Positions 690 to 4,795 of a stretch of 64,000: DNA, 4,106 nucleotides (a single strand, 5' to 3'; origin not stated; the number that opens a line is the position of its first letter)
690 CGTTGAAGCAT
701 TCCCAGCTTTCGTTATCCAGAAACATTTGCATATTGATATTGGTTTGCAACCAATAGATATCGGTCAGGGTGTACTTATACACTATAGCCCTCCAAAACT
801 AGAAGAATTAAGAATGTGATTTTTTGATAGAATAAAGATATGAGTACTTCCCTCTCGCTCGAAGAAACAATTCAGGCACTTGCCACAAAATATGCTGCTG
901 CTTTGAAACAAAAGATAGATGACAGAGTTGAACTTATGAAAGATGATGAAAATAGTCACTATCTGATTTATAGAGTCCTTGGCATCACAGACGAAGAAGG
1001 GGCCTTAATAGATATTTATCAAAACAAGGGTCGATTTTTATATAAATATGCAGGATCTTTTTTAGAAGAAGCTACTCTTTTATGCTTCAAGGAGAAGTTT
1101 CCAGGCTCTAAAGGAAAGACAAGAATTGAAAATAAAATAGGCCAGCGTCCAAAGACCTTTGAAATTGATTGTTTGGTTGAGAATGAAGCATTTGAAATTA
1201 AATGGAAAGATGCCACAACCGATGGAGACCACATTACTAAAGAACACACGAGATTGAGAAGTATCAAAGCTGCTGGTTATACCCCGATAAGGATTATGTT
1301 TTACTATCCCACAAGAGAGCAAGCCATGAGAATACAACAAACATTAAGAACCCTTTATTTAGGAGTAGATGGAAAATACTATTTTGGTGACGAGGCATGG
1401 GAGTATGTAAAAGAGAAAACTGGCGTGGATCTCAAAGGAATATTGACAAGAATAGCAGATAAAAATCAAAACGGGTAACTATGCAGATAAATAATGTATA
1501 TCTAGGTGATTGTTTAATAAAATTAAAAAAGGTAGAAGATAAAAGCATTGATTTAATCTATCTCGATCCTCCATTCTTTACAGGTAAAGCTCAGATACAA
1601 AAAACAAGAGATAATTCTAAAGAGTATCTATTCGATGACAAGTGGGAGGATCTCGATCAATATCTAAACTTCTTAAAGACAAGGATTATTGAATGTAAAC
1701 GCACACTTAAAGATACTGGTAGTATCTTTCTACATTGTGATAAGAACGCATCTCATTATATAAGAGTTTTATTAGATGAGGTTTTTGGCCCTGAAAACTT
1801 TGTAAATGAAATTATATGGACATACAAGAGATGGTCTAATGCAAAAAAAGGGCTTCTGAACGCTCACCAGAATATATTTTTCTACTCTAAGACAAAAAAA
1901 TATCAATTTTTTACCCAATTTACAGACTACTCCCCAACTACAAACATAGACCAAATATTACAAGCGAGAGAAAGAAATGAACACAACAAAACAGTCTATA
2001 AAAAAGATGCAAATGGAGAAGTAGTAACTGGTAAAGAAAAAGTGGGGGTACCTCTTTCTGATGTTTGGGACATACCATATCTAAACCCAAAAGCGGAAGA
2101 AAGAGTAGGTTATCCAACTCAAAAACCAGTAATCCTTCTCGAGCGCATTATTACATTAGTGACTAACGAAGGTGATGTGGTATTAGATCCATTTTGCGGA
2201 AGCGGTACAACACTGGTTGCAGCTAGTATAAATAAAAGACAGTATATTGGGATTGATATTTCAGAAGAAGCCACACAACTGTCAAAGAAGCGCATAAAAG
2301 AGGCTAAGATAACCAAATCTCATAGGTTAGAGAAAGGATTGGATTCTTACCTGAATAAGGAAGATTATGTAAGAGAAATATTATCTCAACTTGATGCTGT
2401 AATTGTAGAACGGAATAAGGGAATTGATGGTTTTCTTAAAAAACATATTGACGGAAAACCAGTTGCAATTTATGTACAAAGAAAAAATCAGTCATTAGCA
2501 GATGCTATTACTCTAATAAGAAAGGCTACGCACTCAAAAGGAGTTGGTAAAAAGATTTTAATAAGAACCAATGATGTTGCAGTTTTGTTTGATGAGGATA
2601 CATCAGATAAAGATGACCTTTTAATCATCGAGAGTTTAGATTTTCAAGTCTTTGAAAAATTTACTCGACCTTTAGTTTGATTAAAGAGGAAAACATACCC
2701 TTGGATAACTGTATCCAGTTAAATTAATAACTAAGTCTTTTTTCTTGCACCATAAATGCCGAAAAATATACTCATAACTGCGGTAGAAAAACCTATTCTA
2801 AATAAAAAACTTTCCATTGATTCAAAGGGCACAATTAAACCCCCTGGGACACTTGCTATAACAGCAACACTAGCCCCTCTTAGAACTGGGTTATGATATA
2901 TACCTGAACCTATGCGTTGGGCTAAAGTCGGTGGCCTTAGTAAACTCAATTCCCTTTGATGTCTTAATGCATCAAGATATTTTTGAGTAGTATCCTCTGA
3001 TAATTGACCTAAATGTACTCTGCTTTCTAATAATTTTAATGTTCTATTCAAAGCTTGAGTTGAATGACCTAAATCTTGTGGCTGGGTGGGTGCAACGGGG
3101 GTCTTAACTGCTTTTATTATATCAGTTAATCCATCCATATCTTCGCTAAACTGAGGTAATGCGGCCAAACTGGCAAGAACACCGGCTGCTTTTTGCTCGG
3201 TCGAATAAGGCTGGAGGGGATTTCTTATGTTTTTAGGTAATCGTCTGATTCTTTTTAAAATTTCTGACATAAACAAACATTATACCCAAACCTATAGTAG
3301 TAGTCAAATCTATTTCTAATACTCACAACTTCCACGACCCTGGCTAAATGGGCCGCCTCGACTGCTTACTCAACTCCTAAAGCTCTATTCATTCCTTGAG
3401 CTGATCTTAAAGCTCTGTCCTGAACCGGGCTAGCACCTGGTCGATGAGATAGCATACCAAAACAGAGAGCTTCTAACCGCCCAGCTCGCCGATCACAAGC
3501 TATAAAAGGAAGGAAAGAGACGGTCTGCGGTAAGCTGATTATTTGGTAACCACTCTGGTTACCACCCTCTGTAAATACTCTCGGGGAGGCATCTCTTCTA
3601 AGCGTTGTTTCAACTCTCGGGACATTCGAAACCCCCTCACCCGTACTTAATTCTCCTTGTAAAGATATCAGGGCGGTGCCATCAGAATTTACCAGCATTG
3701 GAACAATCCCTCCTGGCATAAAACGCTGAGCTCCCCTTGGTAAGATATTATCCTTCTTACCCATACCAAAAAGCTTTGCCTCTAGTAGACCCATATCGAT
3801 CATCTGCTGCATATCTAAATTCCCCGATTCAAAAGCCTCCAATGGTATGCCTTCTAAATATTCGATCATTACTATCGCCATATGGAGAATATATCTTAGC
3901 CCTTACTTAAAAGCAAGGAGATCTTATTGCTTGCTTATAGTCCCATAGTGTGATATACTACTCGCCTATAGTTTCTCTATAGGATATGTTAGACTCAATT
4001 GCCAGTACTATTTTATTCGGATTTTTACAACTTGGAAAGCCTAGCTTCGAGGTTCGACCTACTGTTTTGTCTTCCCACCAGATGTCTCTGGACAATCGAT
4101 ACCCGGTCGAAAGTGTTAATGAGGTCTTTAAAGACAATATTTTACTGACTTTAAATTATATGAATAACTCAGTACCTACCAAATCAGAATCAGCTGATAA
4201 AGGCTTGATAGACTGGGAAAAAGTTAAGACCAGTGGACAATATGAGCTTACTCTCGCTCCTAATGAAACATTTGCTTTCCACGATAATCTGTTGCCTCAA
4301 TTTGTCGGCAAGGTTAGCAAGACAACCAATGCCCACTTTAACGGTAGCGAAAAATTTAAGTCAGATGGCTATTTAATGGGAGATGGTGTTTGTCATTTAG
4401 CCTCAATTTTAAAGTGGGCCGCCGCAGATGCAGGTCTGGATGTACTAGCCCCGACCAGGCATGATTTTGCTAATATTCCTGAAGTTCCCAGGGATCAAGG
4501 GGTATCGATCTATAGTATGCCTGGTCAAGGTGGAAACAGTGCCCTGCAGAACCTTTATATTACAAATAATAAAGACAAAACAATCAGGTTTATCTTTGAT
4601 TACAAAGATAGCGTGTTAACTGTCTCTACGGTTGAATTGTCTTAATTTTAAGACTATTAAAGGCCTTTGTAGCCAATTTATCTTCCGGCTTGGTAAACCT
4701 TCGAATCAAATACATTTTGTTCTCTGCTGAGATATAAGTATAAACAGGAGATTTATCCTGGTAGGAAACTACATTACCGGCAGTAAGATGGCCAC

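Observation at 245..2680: Type II RM pair adjacent to a 5'-truncated inositol-monophosphatase gene: probable insertion/deletion event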

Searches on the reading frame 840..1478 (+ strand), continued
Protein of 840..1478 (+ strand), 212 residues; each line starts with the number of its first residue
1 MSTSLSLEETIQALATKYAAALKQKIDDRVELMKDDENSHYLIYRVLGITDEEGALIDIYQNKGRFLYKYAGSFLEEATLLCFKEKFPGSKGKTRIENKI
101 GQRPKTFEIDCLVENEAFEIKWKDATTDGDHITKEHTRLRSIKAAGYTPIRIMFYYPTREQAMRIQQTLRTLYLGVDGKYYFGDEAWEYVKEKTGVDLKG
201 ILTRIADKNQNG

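Call 48: get_annotated_region(hit=H2, flank=4000)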
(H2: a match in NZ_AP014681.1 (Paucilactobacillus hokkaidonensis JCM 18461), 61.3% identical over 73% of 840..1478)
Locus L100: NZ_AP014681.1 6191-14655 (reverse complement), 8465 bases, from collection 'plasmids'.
description: Paucilactobacillus hokkaidonensis JCM 18461 strain LOOC260 plasmid pLOOC260-1, complete sequence
organism: Paucilactobacillus hokkaidonensis JCM 18461 (NCBI taxid 1291742)
taxonomy: Bacteria; Bacillota; Bacilli; Lactobacillales; Lactobacillaceae; Paucilactobacillus; Paucilactobacillus hokkaidonensis; Paucilactobacillus hokkaidonensis JCM 18461
host: -; source: -; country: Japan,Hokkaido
typing (MOB-suite, as given by PLSDB): mobilizable; replicon rep_cluster_1058,rep_cluster_172,rep_cluster_2119; relaxase MOBQ
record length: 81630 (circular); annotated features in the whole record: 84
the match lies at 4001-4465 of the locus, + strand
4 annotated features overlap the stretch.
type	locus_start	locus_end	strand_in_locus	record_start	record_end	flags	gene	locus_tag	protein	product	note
CDS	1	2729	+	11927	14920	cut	-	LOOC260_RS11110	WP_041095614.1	Tn3 family transposase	-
CDS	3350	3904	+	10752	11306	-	-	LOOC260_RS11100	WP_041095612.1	DUF536 domain-containing protein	-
CDS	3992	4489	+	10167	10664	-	-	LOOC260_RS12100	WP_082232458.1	ApaLI family restriction endonuclease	-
predicted_resistance_gene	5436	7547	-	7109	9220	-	clpL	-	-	ATP-dependent protease ClpL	predicted by amrfinderplus; class ; identity 97.02%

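Call 64: find_encoding_contigs(protein=P0181, flank=4000, max_places=1)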
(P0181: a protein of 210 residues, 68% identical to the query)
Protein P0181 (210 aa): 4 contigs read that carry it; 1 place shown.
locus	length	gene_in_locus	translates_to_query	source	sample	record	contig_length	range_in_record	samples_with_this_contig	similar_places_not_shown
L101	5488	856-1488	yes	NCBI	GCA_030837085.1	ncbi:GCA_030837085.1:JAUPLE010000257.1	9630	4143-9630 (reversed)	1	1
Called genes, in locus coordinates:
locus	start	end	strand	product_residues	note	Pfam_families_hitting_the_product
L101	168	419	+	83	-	-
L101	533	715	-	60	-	-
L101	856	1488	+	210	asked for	PF09499:RE_ApaLI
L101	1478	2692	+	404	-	PF01555:N6_N4_Mtase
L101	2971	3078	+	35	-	-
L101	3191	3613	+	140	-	PF12844:HTH_19 (weak)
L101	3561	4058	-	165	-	PF07291:MauE, PF07681:DoxX (weak)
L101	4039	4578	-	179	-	PF00581:Rhodanese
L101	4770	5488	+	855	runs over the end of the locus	PF00149:Metallophos, PF09820:AAA-ATPase_like, PF08011:PDDEXK_9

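Call 65: find_encoding_contigs(protein=P0233, flank=4000, max_places=1)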
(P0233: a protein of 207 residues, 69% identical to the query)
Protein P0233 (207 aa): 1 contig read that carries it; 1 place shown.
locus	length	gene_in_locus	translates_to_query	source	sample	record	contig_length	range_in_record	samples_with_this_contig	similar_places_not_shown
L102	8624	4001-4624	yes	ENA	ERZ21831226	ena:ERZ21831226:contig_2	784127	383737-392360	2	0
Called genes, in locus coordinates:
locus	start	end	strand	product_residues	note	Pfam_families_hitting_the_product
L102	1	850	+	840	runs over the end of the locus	PF00501:AMP-binding, PF13193:AMP-binding_C, PF03328:HpcH_HpaI, PF15617:C-C_Bond_Lyase (weak)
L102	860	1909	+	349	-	PF19315:MC_hydratase, PF01575:MaoC_dehydratas, PF13452:FAS1_DH_region (weak)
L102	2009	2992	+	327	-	PF03328:HpcH_HpaI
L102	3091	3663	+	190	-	PF00849:PseudoU_synth_2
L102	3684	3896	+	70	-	PF01361:Tautomerase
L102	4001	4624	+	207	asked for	PF09499:RE_ApaLI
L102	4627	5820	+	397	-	PF13847:Methyltransf_31 (faint), PF01555:N6_N4_Mtase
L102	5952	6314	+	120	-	PF04237:YjbR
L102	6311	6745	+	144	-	PF22741:PTP-NADK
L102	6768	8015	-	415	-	PF00375:SDF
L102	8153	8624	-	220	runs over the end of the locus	PF00072:Response_reg, PF00486:Trans_reg_C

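Call 66: predict_structure(alignment_id=A3)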
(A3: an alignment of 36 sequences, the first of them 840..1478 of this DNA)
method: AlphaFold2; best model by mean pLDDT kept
length: 212 residues; sequences in the alignment: 36
mean_pLDDT: 86.4   pTM: 0.82
mean pLDDT of the five models: 86.4, 82.6, 80.9, 79.9, 78.4
residues with pLDDT >= 90: 111; 70-90: 83; 50-70: 16; < 50: 2
segments of 3 or more residues with pLDDT < 50: none
pLDDT, mean of each block of 10 residues (from residue 1): 79 91 83 69 79 77 76 93 96 91 90 96 70 88 95 85 85 95 95 97 89 59
secondary structure, 60 per line:
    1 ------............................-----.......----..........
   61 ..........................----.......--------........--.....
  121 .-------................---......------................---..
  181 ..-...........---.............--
elements in order: H7-34 H40-46 H51-86 E91-97 E106-113 E116-121 H129-144 E148-153 H160-175 E179-182 H184-194 H198-210

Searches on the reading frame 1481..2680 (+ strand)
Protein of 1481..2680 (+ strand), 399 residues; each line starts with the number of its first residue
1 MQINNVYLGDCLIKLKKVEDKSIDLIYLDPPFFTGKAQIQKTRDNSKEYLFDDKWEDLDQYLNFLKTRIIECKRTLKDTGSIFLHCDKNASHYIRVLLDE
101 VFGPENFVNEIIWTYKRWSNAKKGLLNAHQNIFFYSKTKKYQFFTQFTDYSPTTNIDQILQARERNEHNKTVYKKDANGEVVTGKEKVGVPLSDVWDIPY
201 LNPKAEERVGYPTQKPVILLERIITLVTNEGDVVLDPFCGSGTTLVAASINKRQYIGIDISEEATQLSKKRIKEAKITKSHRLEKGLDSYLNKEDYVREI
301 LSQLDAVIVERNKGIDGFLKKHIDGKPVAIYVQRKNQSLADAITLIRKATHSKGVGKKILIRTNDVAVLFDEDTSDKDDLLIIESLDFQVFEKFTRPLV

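Call 4: search_protein_families(library=pfam, proteins=[window:1481-2680:+], max_evalue=0.1)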
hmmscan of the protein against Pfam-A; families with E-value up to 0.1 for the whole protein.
window:1481-2680:+ (399 aa): 16 families
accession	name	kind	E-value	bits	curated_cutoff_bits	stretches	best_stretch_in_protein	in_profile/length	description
PF01555.25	N6_N4_Mtase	-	5e-58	197.1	26.7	1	23-270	1-221/221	DNA methylase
PF02086.21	MethyltransfD12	-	6e-07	29.9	22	1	219-297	8-89/253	D12 class N6 adenine-specific DNA methyltransferase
PF13847.12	Methyltransf_31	-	1e-06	29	27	1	230-278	3-54/145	Methyltransferase domain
PF03602.21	Cons_hypoth95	-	1.4e-06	28.5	24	1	231-281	42-94/182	Conserved hypothetical protein 95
PF01170.24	UPF0020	-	3.8e-05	23.9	22.3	1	229-275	27-73/197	RMKL-like, methyltransferase domain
PF13649.12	Methyltransf_25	-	0.00025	22.1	27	1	234-277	1-46/97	Methyltransferase domain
PF05175.20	MTS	-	0.00081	19.5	23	0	225-287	26-90/170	Methyltransferase small domain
PF02353.26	CMAS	-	0.0019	18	27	1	227-284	59-117/273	Mycolic acid cyclopropane synthetase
PF08242.18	Methyltransf_12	-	0.004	18.3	30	1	239-307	5-69/98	Methyltransferase domain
PF08241.18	Methyltransf_11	-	0.006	17.6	21.2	1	239-277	5-43/95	Methyltransferase domain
PF06325.19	PrmA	-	0.0066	16.4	22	1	227-284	158-216/296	Ribosomal protein L11 methyltransferase (PrmA)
PF03291.22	mRNA_G-N7_MeTrfase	-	0.0095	15.5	26.6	1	233-282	64-114/315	mRNA (guanine-N(7))-methyltransferase domain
PF05724.17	TPMT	-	0.014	15.5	26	1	226-267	33-74/218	Thiopurine S-methyltransferase (TPMT)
PF02475.24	TRM5-TYW2_MTfase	-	0.032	14.6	28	1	224-279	30-87/164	TRM5/TYW2 methyltransferase domain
PF09445.16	Methyltransf_15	-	0.058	13.4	22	0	233-272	3-42/165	RNA cap guanine-N2 methyltransferase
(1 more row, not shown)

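Call 6: search_protein_families(library=ncbifam, proteins=[window:1481-2680:+], max_evalue=0.01)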
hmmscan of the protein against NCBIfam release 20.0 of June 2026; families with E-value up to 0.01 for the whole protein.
window:1481-2680:+ (399 aa): 18 families
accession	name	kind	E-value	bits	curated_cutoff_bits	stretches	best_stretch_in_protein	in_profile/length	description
NF008572.0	PRK11524.1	equivalog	6.5e-36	123.9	292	1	5-295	16-279/294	adenine-specific DNA-methyltransferase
NF050803.1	DnaMtaseCcrMCaul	equivalog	3.4e-31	108.4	830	2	207-284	182-259/350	adenine-specific DNA-methyltransferase CcrM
NF010253.0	PRK13699.1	subfamily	2.1e-17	63.5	244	1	190-276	128-209/226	DNA methyltransferase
NF011529.0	PRK14968.1-3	equivalog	1.5e-05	24.5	162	1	203-279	10-83/198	putative methyltransferase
TIGR01177.1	TIGR01177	hypoth_equivalog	2.1e-05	24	316.55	1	229-263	181-215/330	TIGR01177 family methyltransferase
NF008748.0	PRK11783.1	equivalog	7.7e-05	21.1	466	0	230-253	192-215/704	bifunctional 23S rRNA (guanine(2069)-N(7))-methyltransferase RlmK/23S rRNA (guanine(2445)-N(2))-methyltransferase RlmL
NF043040.1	corrin_prot_MT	hypoth_equivalog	8.9e-05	22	180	1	221-284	32-95/216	corrinoid protein-associated methyltransferase CpaM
NF053511.1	tRNA_U34_MnmM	equivalog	0.00018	21.1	135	1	219-306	6-91/183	tRNA 5-(aminomethyl)-2-thiouridylate-methyltransferase MnmM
TIGR03534.1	RF_mod_PrmC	equivalog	0.00025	20.6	199.1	0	219-279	76-139/253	peptide chain release factor N(5)-glutamine methyltransferase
NF033398.1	rRNA_meth_EmtA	equivalog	0.0004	19.9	625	1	230-277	187-235/336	EmtA family 23S rRNA (guanine(2470)) methyltransferase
NF040721.1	Trm14_Arch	equivalog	0.0011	18.2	280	1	229-261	190-222/370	tRNA (guanine(6)-N2)-methyltransferase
NF040539.1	AST_met_ArsM_2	exception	0.0013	18.7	240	1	221-274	46-103/262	putative arsinothricin biosynthesis methyltransferase ArsM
NF001080.0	PRK00121.2-2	equivalog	0.0018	17.5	132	1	228-278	44-96/224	tRNA (guanosine(46)-N7)-methyltransferase TrmB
TIGR00536.1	hemK_fam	subfamily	0.003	16.7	115.5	0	225-280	108-166/286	HemK family protein methyltransferase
NF001244.0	PRK00216.1-5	equivalog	0.0032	16.8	216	1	228-282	46-103/236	bifunctional demethylmenaquinone methyltransferase/2-methoxy-6-polyprenyl-1,4-benzoquinol methylase UbiE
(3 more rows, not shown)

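Call 35: search_solved_structures(query=window:1481-2680:+, max_evalue=0.001)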
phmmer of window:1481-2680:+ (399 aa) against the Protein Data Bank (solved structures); distinct sequences matched with E-value up to 0.001: 15.
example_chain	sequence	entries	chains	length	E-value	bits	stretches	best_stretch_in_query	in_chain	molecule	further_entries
6pbd_A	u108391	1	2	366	1.6e-23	86.3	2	205-274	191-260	Modification methylase CcrMI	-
1eg2_A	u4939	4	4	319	3.4e-21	78.6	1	8-259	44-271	MODIFICATION METHYLASE RSRI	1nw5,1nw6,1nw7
1nw8_A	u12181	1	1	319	3.5e-21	78.6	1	8-259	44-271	MODIFICATION METHYLASE RSRI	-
9c3u_A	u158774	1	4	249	5.6e-20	74.6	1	10-272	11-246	Methyltransferase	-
8urk_A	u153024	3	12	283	7.4e-20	74.2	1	10-273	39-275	Methyltransferase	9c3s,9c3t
8s9m_A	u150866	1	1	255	4.3e-16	61.8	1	205-276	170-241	DNA cytosine-N4 methyltransferase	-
8s9n_A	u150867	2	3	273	6.8e-16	61.2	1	205-276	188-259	DNA cytosine-N4 methyltransferase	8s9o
6k0w_B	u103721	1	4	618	1e-15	60.6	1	61-142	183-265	Adenine specific DNA methyltransferase (Mod)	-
1g60_A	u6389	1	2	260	1.2e-14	57.1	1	1-265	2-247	Adenine-specific Methyltransferase MboIIA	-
7dsu_A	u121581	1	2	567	2.2e-13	53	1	16-109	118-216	Mbo45V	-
5hek_A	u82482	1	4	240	2.8e-13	52.6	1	207-273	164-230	Adenine specific DNA methyltransferase (DpnA)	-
5hfj_A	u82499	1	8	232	3.6e-13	52.2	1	207-272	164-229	Adenine specific DNA methyltransferase (DpnA)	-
4zcf_A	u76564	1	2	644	2.2e-11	46.3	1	58-145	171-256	Restriction endonuclease EcoP15I, modification subunit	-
2zie_A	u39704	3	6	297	1.8e-10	43.3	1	193-273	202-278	Putative modification methylase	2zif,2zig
1boo_A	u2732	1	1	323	1.2e-05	27.5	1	5-278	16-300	PROTEIN (N-4 CYTOSINE-SPECIFIC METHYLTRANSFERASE PVU II)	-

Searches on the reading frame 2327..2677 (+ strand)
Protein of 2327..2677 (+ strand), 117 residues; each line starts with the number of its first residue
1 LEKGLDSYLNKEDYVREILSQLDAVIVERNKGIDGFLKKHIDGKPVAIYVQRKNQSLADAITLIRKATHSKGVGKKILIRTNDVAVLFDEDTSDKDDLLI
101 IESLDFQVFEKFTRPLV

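Call 62: search_protein_families(library=pfam, proteins=[window:2327-2677:+], max_evalue=10)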
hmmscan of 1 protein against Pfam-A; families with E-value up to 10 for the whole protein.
seq(117 aa): 2 families
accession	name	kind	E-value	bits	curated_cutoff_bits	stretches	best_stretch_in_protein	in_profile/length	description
PF02583.22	Trns_repr_metal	-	0.03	15.2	22.8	1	4-66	18-78/78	Metal-sensitive transcriptional repressor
PF04136.21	COG3_N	-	0.15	12.5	27.9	1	9-68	91-141/147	Conserved oligomeric Golgi complex subunit 3, N-terminal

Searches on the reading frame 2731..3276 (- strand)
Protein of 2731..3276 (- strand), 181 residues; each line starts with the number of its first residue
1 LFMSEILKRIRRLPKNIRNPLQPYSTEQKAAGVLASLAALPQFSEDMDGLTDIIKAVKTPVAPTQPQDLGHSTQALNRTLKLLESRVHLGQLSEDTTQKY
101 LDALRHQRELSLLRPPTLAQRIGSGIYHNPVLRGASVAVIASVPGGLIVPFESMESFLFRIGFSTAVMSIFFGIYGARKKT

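Call 4: search_protein_families(library=pfam, proteins=[window:2731-3276:-], max_evalue=0.1)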
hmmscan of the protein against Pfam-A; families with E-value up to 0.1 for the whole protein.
window:2731-3276:- (181 aa): 0 families

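Call 6: search_protein_families(library=ncbifam, proteins=[window:2731-3276:-], max_evalue=0.01)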
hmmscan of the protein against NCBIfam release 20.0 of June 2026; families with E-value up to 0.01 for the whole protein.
window:2731-3276:- (181 aa): 0 families

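Call 21: find_homologous_proteins(query=window:2731-3276:-)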
Query window:2731-3276:- (181 aa): 2 proteins with E <= 0.001 among 587 candidates.
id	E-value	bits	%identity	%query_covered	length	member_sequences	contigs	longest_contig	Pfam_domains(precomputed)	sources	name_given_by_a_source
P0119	1.1e-109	382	100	99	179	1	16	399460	-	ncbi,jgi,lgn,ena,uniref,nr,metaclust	ncbi:hypothetical protein A2631_01780 [Candidatus Daviesbacteria bacterium RIFCSPHIGHO2_01_FULL_44_2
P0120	1.2e-61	225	64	98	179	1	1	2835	-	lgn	-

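Call 22: find_encoding_contigs(protein=P0120, flank=10000)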
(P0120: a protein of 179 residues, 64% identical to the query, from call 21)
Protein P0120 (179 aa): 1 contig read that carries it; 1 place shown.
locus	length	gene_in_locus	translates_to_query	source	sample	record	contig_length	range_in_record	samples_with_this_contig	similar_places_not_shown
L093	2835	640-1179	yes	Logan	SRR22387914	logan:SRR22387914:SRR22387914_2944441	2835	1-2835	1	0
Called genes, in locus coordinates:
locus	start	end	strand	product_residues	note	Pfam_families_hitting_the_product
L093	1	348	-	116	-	?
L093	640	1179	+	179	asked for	-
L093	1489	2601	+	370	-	PF02065:Melibiase, PF01055:Glyco_hydro_31_2nd (weak)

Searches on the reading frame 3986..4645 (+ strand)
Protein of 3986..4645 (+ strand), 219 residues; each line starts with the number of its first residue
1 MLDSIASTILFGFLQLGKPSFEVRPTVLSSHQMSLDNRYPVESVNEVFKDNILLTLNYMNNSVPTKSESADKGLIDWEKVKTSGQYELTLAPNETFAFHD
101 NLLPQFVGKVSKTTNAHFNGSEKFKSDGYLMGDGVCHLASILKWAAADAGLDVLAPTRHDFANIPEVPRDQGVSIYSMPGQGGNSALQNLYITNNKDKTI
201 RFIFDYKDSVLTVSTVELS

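Call 4: search_protein_families(library=pfam, proteins=[window:3986-4645:+], max_evalue=0.1)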
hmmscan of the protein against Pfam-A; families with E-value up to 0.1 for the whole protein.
window:3986-4645:+ (219 aa): 1 family
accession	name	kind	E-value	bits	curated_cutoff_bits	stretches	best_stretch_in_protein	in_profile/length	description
PF04294.18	VanW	-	8.7e-07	28.9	27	1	88-214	16-128/130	VanW like protein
